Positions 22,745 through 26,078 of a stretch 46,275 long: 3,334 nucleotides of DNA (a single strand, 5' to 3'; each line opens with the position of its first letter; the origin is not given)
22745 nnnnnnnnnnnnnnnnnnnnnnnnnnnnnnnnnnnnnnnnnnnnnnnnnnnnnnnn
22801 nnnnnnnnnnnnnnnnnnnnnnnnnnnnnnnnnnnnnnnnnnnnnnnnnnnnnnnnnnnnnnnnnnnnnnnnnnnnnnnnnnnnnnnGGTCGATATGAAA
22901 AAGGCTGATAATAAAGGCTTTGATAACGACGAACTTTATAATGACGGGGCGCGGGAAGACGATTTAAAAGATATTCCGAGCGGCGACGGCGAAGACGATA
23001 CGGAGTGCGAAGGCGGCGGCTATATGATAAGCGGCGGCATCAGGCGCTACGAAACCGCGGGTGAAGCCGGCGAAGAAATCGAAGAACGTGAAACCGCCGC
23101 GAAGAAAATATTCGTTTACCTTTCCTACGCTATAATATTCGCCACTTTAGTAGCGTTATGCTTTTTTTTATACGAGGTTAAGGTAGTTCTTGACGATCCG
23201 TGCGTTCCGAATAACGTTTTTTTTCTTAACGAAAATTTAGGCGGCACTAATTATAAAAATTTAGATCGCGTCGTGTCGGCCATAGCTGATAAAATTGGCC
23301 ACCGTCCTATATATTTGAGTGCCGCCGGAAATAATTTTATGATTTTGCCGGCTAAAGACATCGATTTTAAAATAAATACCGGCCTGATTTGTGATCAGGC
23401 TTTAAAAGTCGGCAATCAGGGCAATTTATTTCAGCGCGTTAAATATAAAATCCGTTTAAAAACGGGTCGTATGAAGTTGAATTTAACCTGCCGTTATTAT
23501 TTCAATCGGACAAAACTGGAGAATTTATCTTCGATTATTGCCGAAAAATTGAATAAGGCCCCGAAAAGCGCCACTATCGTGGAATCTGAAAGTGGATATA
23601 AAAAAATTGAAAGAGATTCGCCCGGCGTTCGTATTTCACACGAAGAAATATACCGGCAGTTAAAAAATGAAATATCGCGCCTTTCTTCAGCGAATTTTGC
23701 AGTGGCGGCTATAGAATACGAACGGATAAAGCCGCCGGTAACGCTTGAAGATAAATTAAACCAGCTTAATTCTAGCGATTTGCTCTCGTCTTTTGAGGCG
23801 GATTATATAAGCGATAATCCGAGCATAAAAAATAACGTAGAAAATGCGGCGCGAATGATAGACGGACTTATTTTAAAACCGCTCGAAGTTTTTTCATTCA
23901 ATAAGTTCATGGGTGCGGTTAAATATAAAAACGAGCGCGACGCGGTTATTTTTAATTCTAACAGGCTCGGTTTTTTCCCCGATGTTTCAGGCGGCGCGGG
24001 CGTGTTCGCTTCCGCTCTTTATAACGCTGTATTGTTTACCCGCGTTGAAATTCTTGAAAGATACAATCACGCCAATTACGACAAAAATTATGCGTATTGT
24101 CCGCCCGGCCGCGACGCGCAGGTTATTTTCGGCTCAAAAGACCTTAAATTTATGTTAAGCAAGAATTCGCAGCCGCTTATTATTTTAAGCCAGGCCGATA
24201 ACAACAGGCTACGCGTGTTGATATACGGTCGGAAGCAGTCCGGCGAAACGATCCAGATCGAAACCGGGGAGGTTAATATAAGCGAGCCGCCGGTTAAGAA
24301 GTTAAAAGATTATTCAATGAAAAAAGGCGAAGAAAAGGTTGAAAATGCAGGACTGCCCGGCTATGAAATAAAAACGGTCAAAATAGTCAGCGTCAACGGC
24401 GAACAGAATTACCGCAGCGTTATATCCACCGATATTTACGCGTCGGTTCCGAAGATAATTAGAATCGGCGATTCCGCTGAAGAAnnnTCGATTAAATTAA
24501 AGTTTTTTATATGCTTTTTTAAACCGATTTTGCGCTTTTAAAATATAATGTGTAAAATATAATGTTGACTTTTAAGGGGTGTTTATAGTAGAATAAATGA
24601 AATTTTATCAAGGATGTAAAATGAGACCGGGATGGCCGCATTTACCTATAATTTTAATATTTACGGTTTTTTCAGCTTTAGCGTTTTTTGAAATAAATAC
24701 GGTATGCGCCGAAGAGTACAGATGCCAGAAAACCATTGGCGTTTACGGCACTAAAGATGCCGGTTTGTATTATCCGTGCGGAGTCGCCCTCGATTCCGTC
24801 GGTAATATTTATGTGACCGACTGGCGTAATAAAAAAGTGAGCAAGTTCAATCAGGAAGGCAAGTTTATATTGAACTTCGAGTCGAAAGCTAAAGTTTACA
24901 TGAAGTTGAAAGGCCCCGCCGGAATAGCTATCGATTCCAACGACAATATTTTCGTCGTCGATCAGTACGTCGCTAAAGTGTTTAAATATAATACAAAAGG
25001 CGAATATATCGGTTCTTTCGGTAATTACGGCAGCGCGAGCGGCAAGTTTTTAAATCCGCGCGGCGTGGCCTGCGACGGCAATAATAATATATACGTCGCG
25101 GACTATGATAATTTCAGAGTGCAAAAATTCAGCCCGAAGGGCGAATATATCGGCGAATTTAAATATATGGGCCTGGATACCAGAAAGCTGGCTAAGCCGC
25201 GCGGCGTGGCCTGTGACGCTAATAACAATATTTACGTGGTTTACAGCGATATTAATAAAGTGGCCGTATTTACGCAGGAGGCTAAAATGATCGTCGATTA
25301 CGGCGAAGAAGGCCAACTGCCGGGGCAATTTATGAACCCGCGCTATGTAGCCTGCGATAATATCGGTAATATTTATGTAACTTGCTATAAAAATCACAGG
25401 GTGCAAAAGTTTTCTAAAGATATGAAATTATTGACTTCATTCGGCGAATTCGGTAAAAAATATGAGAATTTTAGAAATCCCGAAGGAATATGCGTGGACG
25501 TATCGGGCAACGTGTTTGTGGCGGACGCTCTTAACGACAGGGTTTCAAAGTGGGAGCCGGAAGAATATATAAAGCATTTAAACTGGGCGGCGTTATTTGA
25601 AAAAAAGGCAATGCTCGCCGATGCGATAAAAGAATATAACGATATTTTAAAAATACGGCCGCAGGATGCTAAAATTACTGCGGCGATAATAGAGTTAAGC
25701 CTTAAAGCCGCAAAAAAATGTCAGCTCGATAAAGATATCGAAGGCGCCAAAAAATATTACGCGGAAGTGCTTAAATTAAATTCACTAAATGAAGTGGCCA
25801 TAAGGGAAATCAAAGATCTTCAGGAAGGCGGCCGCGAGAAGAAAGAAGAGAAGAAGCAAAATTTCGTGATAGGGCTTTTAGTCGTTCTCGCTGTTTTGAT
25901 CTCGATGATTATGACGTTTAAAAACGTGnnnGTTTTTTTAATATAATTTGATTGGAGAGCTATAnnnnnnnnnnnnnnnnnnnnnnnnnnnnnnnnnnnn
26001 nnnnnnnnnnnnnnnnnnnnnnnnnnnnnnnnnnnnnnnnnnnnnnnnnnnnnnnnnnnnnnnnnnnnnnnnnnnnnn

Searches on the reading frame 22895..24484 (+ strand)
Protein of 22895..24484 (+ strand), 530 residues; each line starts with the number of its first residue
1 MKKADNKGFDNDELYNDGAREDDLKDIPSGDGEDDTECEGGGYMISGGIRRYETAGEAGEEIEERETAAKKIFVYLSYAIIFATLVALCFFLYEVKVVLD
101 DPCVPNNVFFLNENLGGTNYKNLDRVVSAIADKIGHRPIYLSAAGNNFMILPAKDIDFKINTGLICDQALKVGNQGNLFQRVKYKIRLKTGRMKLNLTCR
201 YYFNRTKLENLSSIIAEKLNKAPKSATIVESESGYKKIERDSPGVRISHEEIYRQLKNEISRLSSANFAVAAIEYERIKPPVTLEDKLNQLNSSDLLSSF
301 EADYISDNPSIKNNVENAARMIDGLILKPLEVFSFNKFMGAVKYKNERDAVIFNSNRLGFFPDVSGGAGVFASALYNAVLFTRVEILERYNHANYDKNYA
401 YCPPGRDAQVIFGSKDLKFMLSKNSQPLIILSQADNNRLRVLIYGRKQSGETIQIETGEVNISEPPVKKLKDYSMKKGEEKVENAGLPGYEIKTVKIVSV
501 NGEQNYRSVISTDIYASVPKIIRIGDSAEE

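Call 3: search_protein_families(library=pfam, proteins=[window:22895-24484:+], max_evalue=0.01)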
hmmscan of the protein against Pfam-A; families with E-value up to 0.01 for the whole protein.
window:22895-24484:+ (530 aa): 3 families
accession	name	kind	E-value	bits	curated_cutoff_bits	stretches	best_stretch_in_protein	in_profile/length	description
PF04294.18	VanW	-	2.3e-22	79.3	27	1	313-444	4-130/130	VanW like protein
PF07501.17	G5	-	2.7e-11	44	23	1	464-525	11-73/75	G5 domain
PF12229.13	PG_binding_4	-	1.4e-10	41.8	22.1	1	152-263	4-111/117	Putative peptidoglycan binding domain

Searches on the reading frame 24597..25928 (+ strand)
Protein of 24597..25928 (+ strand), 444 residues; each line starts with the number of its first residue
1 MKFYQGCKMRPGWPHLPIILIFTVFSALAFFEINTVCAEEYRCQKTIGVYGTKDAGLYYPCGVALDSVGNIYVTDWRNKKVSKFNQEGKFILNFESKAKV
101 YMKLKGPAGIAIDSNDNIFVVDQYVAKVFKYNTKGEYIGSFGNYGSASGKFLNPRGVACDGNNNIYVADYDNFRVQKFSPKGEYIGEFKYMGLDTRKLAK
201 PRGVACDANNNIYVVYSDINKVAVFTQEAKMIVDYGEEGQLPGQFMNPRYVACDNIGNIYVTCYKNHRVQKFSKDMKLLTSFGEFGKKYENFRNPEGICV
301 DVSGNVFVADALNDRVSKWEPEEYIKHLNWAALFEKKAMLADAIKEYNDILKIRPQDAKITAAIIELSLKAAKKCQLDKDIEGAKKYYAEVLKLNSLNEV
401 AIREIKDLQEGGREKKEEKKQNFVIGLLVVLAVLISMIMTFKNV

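Call 3: search_protein_families(library=pfam, proteins=[window:24597-25928:+], max_evalue=0.01)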
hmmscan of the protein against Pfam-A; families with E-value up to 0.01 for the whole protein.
window:24597-25928:+ (444 aa): 8 families
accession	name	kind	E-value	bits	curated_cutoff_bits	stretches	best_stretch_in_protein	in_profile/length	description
PF01436.27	NHL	-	1.5e-31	107.3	20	4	151-178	1-28/28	NHL repeat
PF08450.18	SGL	-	5e-19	69.3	26.3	0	58-96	184-222/246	SMP-30/Gluconolactonase/LRE-like region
PF06739.17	SBBP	-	2.1e-13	50.4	20.5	0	58-74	13-29/38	Beta-propeller repeat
PF25021.1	TEN_NHL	-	2e-10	40.6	27.1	0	52-87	136-169/357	Teneurin NHL domain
PF22701.2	Mala_s_1-like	-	2.5e-10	40.9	27.5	1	155-225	91-156/195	Mal s 1 allergenic protein-like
PF17170.10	DUF5128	-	1.3e-08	34.8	22.9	1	114-188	52-128/321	6-bladed beta-propeller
PF24684.1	Vgb_lyase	-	3.2e-07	29.9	50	1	199-326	13-130/290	Virginiamycin B lyase family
PF06977.17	SdiA-regulated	-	4.4e-07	29.8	21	0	196-215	220-239/249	SdiA-regulated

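Call 43: find_homologous_proteins(query=window:24597-25928:+, max_evalue=1e-10)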
Query window:24597-25928:+ (444 aa): 2981 proteins with E <= 1e-10 among 8000 candidates; the best 120 are listed.
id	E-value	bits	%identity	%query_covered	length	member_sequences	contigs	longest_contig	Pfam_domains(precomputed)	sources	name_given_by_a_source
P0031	3.2e-272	921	92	98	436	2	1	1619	PF06977.18,PF17170.11,PF24684.2,PF01436.28,PF25021.2,PF06739.18,PF08450.19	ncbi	-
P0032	3.3e-188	644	64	97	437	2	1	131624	PF06977.18,PF17170.11,PF24684.2,PF01436.28,PF25021.2,PF06739.18,PF08450.19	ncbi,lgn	-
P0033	6.7e-120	419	29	63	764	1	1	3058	PF17170.11,PF13449.13,PF20067.6,PF02393.22,PF24684.2,PF01436.28,PF25021.2,PF06739.18,PF08450.19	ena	-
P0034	1.4e-100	355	30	61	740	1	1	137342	PF17170.11,PF13449.13,PF02393.22,PF24684.2,PF01436.28,PF25021.2,PF06739.18,PF08450.19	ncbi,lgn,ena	-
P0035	5.2e-97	344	31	72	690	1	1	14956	PF17170.11,PF18962.8,PF13449.13,PF24684.2,PF01436.28,PF25021.2,PF06739.18,PF08450.19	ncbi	ncbi:SMP-30/gluconolactonase/LRE family protein [Patescibacteria group bacterium]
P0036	2.9e-92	328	30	62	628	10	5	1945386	PF17170.11,PF01731.27,PF13449.13,PF24684.2,PF01436.28,PF25021.2,PF08450.19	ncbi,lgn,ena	-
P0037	6.8e-91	324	28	64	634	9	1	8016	PF17170.11,PF01731.27,PF23500.2,PF13449.13,PF02393.22,PF24684.2,PF01436.28,PF25021.2,PF06739.18,PF08450.19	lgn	-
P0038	7.4e-90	320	27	77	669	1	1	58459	PF17170.11,PF23500.2,PF13449.13,PF20067.6,PF24684.2,PF01436.28,PF25021.2,PF06739.18,PF08450.19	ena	-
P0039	8.3e-89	317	33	62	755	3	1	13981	PF28033.1,PF25059.2,PF06977.18,PF17170.11,PF24684.2,PF01436.28,PF08450.19,PF09000.16,PF13449.13,PF20067.6,PF25021.2,PF06739.18,PF00041.28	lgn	-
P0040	8.9e-89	317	29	73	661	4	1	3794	PF06977.18,PF17170.11,PF13449.13,PF20067.6,PF24684.2,PF01436.28,PF25021.2,PF06739.18,PF08450.19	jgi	jgi:sugar lactone lactonase YvrE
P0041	7.0e-88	314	33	63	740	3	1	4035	PF07494.18,PF06977.18,PF17170.11,PF01731.27,PF22807.3,PF24684.2,PF03022.23,PF01436.28,PF08450.19,PF09000.16,PF13449.13,PF20067.6,PF25021.2,PF06739.18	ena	-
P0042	2.4e-85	305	35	59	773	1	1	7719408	PF06977.18,PF17170.11,PF18962.8,PF13449.13,PF20067.6,PF22807.3,PF24684.2,PF01436.28,PF25021.2,PF06739.18,PF08450.19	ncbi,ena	-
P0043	9.4e-85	303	34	64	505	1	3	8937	PF06977.18,PF17170.11,PF00058.24,PF01731.27,PF13449.13,PF22701.4,PF24684.2,PF01436.28,PF25021.2,PF06739.18,PF08450.19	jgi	jgi:DNA-binding beta-propeller fold protein YncE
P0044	8.4e-81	290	32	62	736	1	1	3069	PF07494.18,PF06977.18,PF17170.11,PF01731.27,PF02393.22,PF24684.2,PF03022.23,PF01436.28,PF24303.1,PF08450.19,PF00058.24,PF13449.13,PF20067.6,PF03088.23,PF25021.2,PF06739.18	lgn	-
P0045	1.4e-80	290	30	72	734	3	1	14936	PF06977.18,PF17170.11,PF09000.16,PF13449.13,PF20067.6,PF24684.2,PF01436.28,PF25021.2,PF06739.18,PF08450.19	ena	-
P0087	6.9e-66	241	35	83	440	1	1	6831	PF17170.11,PF24684.2,PF01436.28,PF25021.2,PF08450.19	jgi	-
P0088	7.2e-66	241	34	85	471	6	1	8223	PF13414.13,PF06977.18,PF17170.11,PF22807.3,PF24684.2,PF15869.12,PF03022.23,PF01436.28,PF08450.19,PF14559.13,PF00515.35,PF13449.13,PF13432.13,PF25021.2,PF06739.18,PF07719.24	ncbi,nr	ncbi:6-bladed beta-propeller [Candidatus Atribacteria bacterium MT.SAG.1]|nr:6-bladed beta-propeller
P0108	8.9e-64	234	35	85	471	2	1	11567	PF13414.13,PF17170.11,PF22807.3,PF24684.2,PF15869.12,PF01436.28,PF08450.19,PF00515.35,PF13449.13,PF25021.2,PF06739.18,PF07719.24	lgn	-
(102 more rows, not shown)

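Call 44: find_encoding_contigs(protein=P0108, flank=8000, max_places=2)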
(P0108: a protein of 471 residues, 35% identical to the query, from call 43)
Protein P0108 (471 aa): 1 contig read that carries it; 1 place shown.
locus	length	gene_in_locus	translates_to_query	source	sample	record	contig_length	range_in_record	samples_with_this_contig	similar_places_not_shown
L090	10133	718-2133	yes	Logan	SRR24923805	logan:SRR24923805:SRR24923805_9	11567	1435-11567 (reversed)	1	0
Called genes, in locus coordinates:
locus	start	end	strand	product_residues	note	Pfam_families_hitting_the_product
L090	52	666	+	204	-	PF01553:Acyltransferase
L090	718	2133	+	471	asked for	PF22807:TrAA12 (faint), PF08450:SGL (faint), PF15869:TolB_like (faint), PF17170:DUF5128, PF01436:NHL, PF17170:DUF5128 (weak), PF01436:NHL, PF17170:DUF5128, +7 more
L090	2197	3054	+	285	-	PF01875:Memo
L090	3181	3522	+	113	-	PF04430:DUF498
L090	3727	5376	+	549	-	PF02652:Lactate_perm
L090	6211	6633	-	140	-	-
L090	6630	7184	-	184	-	PF13274:SocA_Panacea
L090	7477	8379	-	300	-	-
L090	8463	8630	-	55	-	-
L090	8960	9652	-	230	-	-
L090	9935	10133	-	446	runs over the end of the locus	-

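Call 45: find_encoding_contigs(protein=P0087, flank=8000, max_places=2)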
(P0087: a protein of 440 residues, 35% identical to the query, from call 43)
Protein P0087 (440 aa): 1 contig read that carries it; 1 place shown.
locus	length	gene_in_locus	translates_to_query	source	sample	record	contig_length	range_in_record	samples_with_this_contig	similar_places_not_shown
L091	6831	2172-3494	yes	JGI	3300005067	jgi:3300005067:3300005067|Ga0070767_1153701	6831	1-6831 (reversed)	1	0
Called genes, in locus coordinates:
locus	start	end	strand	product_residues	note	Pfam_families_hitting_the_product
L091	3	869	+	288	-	?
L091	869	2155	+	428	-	PF12229:PG_binding_4, PF04294:VanW, PF07501:G5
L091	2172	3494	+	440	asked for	PF01436:NHL (weak), PF08450:SGL (faint), PF24684:Vgb_lyase (faint), PF25021:TEN_NHL (faint), PF01436:NHL (weak), PF17170:DUF5128 (weak)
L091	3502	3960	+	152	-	PF13581:HATPase_c_2, PF02518:HATPase_c (weak)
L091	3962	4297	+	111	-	PF01740:STAS, PF13466:STAS_2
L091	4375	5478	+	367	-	PF07963:N_methyl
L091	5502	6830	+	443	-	?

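Call 46: find_encoding_contigs(protein=P0088, flank=8000, max_places=2)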
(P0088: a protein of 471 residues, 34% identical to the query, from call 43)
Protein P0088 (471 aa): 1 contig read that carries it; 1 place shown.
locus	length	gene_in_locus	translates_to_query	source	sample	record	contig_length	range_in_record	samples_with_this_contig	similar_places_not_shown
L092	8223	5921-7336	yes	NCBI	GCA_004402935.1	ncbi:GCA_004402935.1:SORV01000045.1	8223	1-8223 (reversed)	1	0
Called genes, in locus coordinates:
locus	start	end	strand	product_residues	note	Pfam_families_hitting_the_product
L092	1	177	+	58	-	PF01992:vATP-synt_AC39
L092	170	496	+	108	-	PF01990:ATP-synt_F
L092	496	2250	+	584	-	PF02874:ATP-synt_ab_N, PF16886:ATP-synt_ab_Xtn, PF00006:ATP-synt_ab, PF22919:ATP-synt_VA_C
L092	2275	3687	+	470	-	PF02874:ATP-synt_ab_N, PF00006:ATP-synt_ab, PF22919:ATP-synt_VA_C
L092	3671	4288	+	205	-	PF01813:ATP-synt_D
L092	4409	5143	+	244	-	PF00149:Metallophos, PF12850:Metallophos_2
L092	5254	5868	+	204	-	PF01553:Acyltransferase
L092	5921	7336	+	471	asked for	PF01436:NHL (weak), PF17170:DUF5128, PF01436:NHL, PF17170:DUF5128 (weak), PF01436:NHL, PF17170:DUF5128 (weak), PF13414:TPR_11 (weak), PF13432:TPR_16 (weak), +12 more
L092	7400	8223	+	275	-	PF01875:Memo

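Call 62: predict_structure(alignment_id=A6)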
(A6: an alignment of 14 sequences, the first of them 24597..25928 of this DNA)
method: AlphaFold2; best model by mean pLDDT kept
length: 444 residues; sequences in the alignment: 14
mean_pLDDT: 88.4   pTM: 0.81
mean pLDDT of the five models: 88.4, 88.4, 88.2, 87.5, 86.8
residues with pLDDT >= 90: 326; 70-90: 66; 50-70: 26; < 50: 26
segments of 3 or more residues with pLDDT < 50: 1-13, 30-36, 96-100
pLDDT, mean of each block of 10 residues (from residue 1): 36 58 70 52 91 92 96 96 95 66 85 97 96 92 97 97 96 98 97 89 93 96 93 91 95 95 97 91 92 97 96 96 94 94 97 94 97 92 94 96 84 58 86 87 56
secondary structure, 60 per line:
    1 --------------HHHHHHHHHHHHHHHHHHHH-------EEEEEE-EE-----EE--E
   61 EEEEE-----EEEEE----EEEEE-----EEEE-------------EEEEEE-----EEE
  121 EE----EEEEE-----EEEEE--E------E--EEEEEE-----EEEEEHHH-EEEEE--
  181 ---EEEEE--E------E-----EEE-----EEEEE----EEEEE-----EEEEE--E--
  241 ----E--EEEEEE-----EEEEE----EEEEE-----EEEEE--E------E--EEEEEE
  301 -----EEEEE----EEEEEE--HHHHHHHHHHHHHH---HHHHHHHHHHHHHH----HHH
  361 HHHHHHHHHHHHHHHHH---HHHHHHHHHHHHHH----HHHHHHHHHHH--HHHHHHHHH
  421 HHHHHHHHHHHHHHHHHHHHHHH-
elements in order: H15-34 E42-47 E60-65 E71-75 E80-84 E90-93 E107-112 E118-122 E127-131 E137-141 E154-159 E165-169 E174-178 E184-188 E204-206 E212-216 E221-225 E231-235 E248-253 E259-263 E268-272 E278-282 E295-300 E306-310 E315-320 H323-336 H340-353 H358-377 H381-394 H399-409 H412-443

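Call 66: fold_search(model_id=the predicted structure, library=pdb)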
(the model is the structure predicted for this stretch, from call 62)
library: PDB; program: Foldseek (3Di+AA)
matches with E <= 10: 1338; with E <= 0.001: 370
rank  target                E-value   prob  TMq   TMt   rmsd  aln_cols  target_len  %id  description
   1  7qrx_A                1.3e-28  1.00  0.60  0.94   2.1       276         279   30  Crystal structure of NHL domain of TRIM71 (released 2022-05-04)
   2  9jur                  1.3e-28  1.00  0.58  0.93   2.2       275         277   30  Crystal Structure of NHL domain of human E3 ubiquitin-protein ligase TRIM71 (released 2025-04-30)
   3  6d69                  2.8e-28  1.00  0.61  0.91   2.0       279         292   30  Crystal Structure of the NHL Repeat Region of D. melanogaster Thin (released 2019-04-24)
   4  6fpt_B                4.7e-28  1.00  0.60  0.68   2.0       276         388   29  Crystal structure of Danio rerio Lin41 filamin-NHL domains (released 2018-05-09)
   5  8j72_A                5.5e-28  1.00  0.59  0.95   2.1       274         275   30  Crystal structure of mammalian Trim71 in complex with lncRNA Trincr1 (released 2024-03-06)
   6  8j72_B                6.5e-28  1.00  0.60  0.94   2.0       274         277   30  Crystal structure of mammalian Trim71 in complex with lncRNA Trincr1 (released 2024-03-06)
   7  6xg7                  2.0e-27  1.00  0.61  0.93   1.9       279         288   30  1.3 A Resolution Structure of the of the NHL Repeat Region of D. melanogaster Thin (released 2020-12-16)
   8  6fpt_A                3.4e-27  1.00  0.60  0.68   2.0       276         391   29  Crystal structure of Danio rerio Lin41 filamin-NHL domains (released 2018-05-09)
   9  6fq3_A                7.5e-27  1.00  0.60  0.68   2.2       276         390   29  Crystal structure of Danio rerio Lin41 filamin-NHL domains in complex with lin-29A 5'UTR 13mer RNA (released 2018-05-09)
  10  7qrw                  4.7e-24  1.00  0.58  0.92   2.6       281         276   29  Crystal structure of NHL domain of TRIM3 (released 2022-05-04)
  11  7b96_A                1.4e-23  1.00  0.58  0.90   2.8       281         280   28  NHL domain of human TRIM2 (released 2022-01-12)
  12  7b2r_A                2.3e-23  1.00  0.57  0.91   2.8       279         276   28  Crystal structure of NHL domain of TRIM2 (released 2021-01-13)
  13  7qrv_D                2.6e-23  1.00  0.58  0.90   2.8       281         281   28  Crystal structure of NHL domain of TRIM2 (full C-terminal) (released 2022-05-04)
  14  7b2r_B                3.6e-23  1.00  0.57  0.92   2.8       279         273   28  Crystal structure of NHL domain of TRIM2 (released 2021-01-13)
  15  7qrv_A                4.6e-22  1.00  0.58  0.90   2.8       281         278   28  Crystal structure of NHL domain of TRIM2 (full C-terminal) (released 2022-05-04)
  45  1rwi_A                1.5e-16  1.00  0.48  0.81   5.6       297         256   25  Extracellular domain of Mycobacterium tuberculosis PknD (released 2004-04-27)
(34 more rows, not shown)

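Call 74: search_protein_families(library=padloc, proteins=[window:24597-25928:+], max_evalue=0.01)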
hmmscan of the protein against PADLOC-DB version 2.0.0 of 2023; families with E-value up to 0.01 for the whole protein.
window:24597-25928:+ (444 aa): 1 family
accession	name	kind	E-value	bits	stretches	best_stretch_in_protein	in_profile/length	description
PDLC04043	PD-T4-6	-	1.7e-09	35.3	0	59-132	362-430/452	-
